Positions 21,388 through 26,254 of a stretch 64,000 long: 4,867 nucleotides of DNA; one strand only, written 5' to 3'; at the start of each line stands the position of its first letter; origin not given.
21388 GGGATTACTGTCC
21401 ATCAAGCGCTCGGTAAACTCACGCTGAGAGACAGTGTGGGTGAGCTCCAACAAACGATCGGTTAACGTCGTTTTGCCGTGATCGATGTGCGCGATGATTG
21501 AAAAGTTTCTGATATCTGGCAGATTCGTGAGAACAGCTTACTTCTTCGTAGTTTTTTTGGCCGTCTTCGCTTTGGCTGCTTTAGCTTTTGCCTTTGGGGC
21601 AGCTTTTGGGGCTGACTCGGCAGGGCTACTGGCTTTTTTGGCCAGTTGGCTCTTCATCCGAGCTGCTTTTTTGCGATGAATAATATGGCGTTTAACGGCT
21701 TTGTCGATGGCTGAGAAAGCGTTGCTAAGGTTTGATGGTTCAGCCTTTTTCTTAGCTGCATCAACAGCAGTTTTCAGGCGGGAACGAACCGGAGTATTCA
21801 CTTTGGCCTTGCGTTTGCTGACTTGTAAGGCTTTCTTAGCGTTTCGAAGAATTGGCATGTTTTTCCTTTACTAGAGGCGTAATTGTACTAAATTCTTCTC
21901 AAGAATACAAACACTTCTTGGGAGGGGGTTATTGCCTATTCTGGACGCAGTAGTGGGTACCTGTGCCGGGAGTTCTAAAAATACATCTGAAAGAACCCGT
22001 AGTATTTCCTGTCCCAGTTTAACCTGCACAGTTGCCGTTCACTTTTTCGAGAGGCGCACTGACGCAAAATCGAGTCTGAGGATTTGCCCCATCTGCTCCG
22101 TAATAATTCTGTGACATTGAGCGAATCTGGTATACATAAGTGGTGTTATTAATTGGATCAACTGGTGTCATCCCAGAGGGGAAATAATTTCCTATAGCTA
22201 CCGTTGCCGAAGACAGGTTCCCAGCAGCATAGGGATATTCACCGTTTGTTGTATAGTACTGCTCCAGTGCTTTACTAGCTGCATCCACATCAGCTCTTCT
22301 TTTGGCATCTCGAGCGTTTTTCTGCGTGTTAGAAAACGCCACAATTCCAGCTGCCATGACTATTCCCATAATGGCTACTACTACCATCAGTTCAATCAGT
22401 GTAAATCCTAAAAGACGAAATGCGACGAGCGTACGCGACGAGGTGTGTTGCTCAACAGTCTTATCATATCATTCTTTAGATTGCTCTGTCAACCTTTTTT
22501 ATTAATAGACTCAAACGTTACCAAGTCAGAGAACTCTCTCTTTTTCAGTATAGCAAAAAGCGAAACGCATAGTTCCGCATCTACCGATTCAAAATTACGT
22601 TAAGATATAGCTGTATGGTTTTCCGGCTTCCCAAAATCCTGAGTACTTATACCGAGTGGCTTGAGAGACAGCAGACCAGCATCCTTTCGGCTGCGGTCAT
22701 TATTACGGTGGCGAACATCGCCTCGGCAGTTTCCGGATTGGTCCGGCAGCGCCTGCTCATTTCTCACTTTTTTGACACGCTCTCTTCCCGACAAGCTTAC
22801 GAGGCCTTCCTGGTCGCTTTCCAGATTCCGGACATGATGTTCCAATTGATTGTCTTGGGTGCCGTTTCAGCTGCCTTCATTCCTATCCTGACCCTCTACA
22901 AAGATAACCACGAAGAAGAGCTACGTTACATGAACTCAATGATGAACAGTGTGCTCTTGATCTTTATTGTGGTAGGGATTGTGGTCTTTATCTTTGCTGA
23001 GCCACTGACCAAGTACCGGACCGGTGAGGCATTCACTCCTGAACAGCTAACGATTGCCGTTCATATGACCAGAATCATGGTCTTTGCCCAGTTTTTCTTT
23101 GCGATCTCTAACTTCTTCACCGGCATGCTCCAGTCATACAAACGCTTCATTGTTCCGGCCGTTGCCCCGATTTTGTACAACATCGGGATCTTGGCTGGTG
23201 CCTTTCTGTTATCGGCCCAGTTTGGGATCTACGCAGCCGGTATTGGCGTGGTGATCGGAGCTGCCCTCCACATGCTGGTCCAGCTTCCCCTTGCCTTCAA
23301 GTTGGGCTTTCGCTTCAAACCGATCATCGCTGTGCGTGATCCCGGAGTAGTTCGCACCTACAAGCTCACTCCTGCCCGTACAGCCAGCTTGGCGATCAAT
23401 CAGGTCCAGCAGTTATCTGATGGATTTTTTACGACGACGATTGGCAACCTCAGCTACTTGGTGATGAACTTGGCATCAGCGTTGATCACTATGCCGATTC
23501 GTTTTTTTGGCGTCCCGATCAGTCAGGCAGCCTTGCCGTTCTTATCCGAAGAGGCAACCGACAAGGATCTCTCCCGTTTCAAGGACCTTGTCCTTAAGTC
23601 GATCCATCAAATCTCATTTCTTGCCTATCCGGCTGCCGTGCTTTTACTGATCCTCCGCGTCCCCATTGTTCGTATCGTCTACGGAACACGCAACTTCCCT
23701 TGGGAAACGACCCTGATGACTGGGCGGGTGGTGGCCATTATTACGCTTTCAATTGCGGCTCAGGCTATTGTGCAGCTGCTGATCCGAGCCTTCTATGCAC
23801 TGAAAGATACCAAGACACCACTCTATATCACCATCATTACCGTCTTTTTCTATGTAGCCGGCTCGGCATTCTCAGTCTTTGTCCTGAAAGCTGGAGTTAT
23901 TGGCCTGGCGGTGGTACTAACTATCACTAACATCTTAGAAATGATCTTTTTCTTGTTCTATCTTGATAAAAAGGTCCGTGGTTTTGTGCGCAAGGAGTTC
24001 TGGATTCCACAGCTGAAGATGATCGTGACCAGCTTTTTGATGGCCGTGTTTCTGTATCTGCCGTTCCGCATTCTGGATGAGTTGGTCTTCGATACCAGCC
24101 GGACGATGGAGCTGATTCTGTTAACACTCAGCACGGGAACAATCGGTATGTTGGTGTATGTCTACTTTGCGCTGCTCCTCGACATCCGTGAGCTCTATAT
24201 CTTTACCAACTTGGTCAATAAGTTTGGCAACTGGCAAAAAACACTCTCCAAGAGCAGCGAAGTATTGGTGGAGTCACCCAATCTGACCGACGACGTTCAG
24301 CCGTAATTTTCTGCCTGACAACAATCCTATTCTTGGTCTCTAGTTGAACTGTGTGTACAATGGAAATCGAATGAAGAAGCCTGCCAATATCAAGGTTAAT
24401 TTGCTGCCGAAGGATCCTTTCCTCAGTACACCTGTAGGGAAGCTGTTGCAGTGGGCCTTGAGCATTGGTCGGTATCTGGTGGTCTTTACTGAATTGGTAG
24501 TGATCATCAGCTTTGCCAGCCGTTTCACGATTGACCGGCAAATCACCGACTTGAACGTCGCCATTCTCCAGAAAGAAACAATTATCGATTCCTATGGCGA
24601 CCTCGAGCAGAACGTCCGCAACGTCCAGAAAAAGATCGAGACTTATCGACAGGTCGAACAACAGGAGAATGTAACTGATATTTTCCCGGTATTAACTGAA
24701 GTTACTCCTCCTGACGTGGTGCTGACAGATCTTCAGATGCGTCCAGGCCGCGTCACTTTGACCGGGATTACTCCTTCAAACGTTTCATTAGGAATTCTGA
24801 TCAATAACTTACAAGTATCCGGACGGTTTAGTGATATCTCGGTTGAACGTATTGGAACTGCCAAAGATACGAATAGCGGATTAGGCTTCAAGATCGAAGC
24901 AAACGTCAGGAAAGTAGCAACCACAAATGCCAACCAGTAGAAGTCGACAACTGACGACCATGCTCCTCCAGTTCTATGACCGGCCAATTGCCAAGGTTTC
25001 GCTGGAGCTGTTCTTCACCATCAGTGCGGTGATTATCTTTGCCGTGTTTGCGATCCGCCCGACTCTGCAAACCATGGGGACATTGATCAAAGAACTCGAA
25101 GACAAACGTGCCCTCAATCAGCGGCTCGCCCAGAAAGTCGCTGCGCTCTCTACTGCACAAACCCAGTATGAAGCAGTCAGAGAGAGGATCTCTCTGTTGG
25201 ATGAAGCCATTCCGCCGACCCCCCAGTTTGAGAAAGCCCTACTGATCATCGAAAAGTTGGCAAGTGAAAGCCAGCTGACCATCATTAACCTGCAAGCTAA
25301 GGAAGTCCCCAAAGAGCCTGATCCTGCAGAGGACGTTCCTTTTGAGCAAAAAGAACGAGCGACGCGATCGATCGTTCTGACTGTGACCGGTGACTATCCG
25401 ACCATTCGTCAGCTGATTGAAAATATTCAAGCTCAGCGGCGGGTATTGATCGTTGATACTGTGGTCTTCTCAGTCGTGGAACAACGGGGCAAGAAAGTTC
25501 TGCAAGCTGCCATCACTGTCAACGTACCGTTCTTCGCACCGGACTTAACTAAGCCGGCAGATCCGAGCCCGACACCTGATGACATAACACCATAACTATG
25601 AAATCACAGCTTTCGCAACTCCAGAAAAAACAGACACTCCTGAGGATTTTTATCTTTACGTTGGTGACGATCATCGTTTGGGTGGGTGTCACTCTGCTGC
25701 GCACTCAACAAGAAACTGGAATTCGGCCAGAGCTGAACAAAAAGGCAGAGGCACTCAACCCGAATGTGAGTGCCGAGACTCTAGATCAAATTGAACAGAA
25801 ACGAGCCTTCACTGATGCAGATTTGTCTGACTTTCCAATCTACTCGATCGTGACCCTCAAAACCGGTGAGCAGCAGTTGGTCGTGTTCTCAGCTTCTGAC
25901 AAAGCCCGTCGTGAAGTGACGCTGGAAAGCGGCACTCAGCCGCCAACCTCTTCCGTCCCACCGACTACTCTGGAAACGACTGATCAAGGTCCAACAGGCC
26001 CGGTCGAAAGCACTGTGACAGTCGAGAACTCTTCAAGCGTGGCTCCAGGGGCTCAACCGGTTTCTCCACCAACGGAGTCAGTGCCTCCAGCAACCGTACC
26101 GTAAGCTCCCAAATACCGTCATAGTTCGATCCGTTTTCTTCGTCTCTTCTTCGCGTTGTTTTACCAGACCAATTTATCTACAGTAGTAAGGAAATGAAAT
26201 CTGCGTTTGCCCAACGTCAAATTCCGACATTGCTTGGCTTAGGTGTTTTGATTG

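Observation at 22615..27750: Pilus block lacks pilM and begins with murJ; it ends with a Ser/Pro-stalk FN3/Ig surface protein with an odd C-terminal anchor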

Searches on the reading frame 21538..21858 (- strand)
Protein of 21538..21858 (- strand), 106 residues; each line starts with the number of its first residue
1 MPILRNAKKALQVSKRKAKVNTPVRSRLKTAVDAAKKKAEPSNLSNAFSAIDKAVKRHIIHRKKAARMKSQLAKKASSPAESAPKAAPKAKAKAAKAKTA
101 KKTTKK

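Call 72: find_encoding_contigs(protein=window:21538-21858:-, flank=3000, max_places=6)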
Protein window:21538-21858:- (106 aa): 21 contigs read that carry it; 6 places shown.
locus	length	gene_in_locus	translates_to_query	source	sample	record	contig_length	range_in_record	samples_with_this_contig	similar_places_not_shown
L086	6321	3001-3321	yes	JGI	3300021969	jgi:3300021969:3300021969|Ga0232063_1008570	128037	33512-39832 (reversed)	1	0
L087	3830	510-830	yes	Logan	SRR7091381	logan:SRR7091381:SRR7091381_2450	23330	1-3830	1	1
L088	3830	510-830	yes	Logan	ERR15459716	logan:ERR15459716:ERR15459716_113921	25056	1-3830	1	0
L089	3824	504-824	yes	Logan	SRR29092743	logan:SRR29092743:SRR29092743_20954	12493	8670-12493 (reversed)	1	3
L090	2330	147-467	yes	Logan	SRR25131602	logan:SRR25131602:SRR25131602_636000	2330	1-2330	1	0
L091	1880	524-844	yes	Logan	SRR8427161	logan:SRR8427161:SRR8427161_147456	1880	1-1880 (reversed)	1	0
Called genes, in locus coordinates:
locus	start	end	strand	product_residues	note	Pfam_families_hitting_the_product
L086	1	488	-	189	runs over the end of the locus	PF05137:PilN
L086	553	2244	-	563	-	PF03023:MurJ, PF01554:MatE (weak), PF13440:Polysacc_synt_3 (weak), PF01554:MatE (weak)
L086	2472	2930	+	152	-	-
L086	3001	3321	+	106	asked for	PF01649:Ribosomal_S20p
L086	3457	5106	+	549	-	PF00009:GTP_EFTU, PF03144:GTP_EFTU_D2, PF00679:EFG_C, PF06421:LepA_C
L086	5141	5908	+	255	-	-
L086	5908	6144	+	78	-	PF18901:DUF5657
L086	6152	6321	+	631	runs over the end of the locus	-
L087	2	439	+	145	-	?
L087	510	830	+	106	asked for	PF01649:Ribosomal_S20p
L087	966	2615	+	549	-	PF00009:GTP_EFTU, PF03144:GTP_EFTU_D2, PF00679:EFG_C, PF06421:LepA_C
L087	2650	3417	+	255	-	-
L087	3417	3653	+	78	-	PF18901:DUF5657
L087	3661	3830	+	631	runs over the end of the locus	-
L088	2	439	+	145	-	?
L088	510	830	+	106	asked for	PF01649:Ribosomal_S20p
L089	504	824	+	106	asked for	PF01649:Ribosomal_S20p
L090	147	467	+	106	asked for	PF01649:Ribosomal_S20p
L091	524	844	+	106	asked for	PF01649:Ribosomal_S20p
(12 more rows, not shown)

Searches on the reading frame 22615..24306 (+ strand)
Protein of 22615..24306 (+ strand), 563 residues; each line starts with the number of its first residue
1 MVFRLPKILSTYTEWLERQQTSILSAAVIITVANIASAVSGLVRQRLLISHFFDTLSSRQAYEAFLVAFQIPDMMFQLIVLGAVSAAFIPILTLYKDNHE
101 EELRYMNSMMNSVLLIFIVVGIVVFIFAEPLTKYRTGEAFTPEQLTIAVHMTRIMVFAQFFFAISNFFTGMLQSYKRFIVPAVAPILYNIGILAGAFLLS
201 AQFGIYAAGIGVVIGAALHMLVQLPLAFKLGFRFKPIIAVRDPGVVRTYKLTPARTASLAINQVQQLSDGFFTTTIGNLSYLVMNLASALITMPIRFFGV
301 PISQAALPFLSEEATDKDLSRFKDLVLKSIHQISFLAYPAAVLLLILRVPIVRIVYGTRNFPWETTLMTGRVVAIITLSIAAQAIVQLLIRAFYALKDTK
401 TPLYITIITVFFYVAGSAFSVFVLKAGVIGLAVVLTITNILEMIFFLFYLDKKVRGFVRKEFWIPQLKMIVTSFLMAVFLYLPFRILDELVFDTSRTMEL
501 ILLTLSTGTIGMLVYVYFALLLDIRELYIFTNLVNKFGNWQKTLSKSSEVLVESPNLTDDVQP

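Call 3: search_protein_families(library=pfam, proteins=[window:22615-24306:+], max_evalue=0.01)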
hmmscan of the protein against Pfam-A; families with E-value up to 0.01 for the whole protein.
window:22615-24306:+ (563 aa): 3 families
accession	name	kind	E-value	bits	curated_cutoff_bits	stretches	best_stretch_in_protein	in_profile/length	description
PF03023.19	MurJ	-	2.8e-75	254.1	27.4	1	61-486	10-435/451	Lipid II flippase MurJ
PF01554.23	MatE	-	3.7e-09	36.9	24.9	2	105-186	71-149/161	MatE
PF13440.11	Polysacc_synt_3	-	1.4e-06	28.2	23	1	148-358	81-286/293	Polysaccharide biosynthesis protein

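Call 10: search_protein_families(library=ncbifam, proteins=[window:22615-24306:+], max_evalue=0.1)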
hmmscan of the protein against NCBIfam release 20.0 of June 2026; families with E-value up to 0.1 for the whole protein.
window:22615-24306:+ (563 aa): 3 families
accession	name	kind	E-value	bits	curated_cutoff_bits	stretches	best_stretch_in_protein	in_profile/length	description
TIGR01695.1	murJ_mviN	equivalog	6.8e-80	269.2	235.55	1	23-528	2-502/506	murein biosynthesis integral membrane protein MurJ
TIGR00797.1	matE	subfamily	6.8e-15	54.9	147.4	2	258-478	5-220/396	MATE family efflux transporter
NF045849.1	ICE_MMCAP2_0565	equivalog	0.031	13.9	40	1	78-132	24-77/80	Mbov_0395 family pilin-like conjugal transfer protein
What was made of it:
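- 22615..24306 (+): MurJ lipid II flippase, 563 aa. TIGR01695 at 269 bits against cutoff 235.55 (calls 3, 10).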

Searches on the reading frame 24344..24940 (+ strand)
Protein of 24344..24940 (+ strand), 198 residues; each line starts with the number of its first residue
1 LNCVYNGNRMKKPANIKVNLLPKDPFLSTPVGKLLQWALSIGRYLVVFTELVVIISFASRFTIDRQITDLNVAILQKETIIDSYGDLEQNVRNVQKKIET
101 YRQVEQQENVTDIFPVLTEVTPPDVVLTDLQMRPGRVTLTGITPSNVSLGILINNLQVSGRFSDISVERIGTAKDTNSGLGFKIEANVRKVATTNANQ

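Call 3: search_protein_families(library=pfam, proteins=[window:24344-24940:+], max_evalue=0.01)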
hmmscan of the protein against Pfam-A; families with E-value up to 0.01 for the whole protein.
window:24344-24940:+ (198 aa): 1 family
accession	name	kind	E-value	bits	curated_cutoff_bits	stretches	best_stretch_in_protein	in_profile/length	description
PF05137.18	PilN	-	5e-11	42.9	22.8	1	116-187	5-77/78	Fimbrial assembly protein (PilN)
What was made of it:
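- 24371..24940 (+): PilN-like bitopic protein (189 aa; the mechanical ORF starts at TTG 24344). The N-terminal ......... corresponds to the PilM-binding peptide. PF05137 at 5e-11 (call 3).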

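Call 10: search_protein_families(library=ncbifam, proteins=[window:24344-24940:+], max_evalue=0.1)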
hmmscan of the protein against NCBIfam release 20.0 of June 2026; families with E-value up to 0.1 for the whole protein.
window:24344-24940:+ (198 aa): 0 families

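Call 58: search_solved_structures(query=A4, max_evalue=1, show_alignments=2)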
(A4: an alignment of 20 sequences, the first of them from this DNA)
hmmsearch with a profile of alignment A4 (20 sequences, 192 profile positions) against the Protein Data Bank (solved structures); distinct sequences matched with E-value up to 1: 3.
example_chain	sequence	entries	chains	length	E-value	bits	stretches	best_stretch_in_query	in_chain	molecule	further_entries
3jc8_Na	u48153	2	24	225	0.38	13.5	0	65-146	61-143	PilN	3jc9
7jlz_A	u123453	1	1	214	0.41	13.4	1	83-159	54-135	16S rRNA methylase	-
8p0s_A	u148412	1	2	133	0.84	12.4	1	51-101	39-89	Rho-associated protein kinase 1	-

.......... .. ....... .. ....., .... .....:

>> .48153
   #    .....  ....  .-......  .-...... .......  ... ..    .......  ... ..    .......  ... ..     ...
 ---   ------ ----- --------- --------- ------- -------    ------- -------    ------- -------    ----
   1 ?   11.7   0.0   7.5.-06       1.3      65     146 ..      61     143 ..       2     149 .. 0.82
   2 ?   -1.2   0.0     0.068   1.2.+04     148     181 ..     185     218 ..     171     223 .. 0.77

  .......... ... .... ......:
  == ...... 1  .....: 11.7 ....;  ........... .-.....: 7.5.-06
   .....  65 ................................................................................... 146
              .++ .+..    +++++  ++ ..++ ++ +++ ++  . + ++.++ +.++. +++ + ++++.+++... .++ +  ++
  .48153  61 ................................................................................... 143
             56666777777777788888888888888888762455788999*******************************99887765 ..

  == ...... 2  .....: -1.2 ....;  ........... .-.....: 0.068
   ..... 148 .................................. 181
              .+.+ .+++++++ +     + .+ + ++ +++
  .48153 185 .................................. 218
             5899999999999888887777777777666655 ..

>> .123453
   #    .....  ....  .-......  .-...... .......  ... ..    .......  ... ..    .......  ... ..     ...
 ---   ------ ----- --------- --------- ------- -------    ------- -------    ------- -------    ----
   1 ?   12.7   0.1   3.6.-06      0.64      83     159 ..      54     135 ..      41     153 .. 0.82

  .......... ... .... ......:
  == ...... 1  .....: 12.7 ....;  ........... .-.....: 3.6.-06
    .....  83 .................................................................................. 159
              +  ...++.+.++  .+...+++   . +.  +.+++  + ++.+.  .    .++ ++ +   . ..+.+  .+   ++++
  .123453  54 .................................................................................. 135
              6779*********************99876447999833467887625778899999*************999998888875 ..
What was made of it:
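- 24371..24940 (+): Top PDB hit of the profile is M. xanthus PilN, but only at E=0.38 (call 58).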

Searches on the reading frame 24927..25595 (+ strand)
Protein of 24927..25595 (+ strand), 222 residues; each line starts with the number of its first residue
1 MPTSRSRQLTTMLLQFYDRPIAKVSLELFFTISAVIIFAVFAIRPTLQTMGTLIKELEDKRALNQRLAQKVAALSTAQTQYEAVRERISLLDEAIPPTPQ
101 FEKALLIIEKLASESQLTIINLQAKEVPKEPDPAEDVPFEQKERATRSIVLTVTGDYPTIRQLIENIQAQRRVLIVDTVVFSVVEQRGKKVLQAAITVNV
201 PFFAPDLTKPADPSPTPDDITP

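Call 3: search_protein_families(library=pfam, proteins=[window:24927-25595:+], max_evalue=0.01)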
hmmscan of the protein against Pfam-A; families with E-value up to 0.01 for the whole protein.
window:24927-25595:+ (222 aa): 2 families
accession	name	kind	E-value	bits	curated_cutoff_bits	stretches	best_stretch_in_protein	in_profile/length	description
PF04350.18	PilO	-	6.7e-06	26.7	22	1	65-199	16-139/145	Pilus assembly protein, PilO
PF10741.14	T2SSM_b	-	0.00055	20.2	21.7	1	148-182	52-86/111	Type II secretion system (T2SS), protein M subtype b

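Call 10: search_protein_families(library=ncbifam, proteins=[window:24927-25595:+], max_evalue=0.1)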
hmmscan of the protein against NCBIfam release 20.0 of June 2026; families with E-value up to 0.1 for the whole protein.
window:24927-25595:+ (222 aa): 1 family
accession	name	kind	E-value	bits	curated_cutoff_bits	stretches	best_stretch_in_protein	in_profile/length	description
NF040576.1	T2SS_GspM_XpsM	equivalog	6.7e-05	22.6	60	1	31-188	8-157/180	type II secretion system protein GspM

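Call 59: search_solved_structures(query=window:24927-25595:+, max_evalue=1, show_alignments=1)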
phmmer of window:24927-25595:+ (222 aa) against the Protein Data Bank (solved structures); distinct sequences matched with E-value up to 1: 3.
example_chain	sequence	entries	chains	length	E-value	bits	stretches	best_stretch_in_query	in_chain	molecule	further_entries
3jc8_Oa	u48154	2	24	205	0.014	18.6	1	15-195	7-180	PilO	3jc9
9tqb_H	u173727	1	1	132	0.69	13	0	57-124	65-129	Biogenesis of lysosome-related organelles complex 1 subunit 2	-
11cu_A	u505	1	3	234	0.77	12.9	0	63-175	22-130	ZnO48_baseKO_ES_Complex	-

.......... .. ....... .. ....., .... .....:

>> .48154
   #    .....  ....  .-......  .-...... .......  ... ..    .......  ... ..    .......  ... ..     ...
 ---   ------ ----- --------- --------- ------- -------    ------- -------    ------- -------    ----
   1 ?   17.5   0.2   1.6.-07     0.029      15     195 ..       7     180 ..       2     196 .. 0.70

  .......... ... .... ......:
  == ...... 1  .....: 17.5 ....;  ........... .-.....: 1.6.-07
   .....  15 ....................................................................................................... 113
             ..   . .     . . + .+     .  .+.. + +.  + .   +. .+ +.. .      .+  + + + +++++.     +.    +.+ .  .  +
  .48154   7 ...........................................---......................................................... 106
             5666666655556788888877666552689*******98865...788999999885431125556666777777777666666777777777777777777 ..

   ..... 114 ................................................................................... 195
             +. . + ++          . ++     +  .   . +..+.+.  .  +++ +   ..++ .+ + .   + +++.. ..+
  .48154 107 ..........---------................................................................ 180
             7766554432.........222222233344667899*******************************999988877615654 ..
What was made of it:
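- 24927..25595 (+): PilO-like bitopic protein (222 aa, or 211 aa from the next ATG). Best PDB hit is M. xanthus PilO, 3jc8_Oa, E=0.014 (call 59).
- On PilO (PF04350): Best PDB hit is M. xanthus PilO at E=0.014 (call 59).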

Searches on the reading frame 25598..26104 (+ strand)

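Call 3: search_protein_families(library=pfam, proteins=[window:25598-26104:+], max_evalue=0.01)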
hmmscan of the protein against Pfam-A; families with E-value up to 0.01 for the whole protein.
window:25598-26104:+ (168 aa): 0 families

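Call 10: search_protein_families(library=ncbifam, proteins=[window:25598-26104:+], max_evalue=0.1)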
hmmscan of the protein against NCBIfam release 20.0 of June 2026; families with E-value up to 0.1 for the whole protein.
window:25598-26104:+ (168 aa): 1 family
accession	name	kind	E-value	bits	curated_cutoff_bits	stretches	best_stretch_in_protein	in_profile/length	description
NF011508.0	PRK14946.1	equivalog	0.00068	18.9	513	1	10-104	83-176/366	DNA polymerase III subunit beta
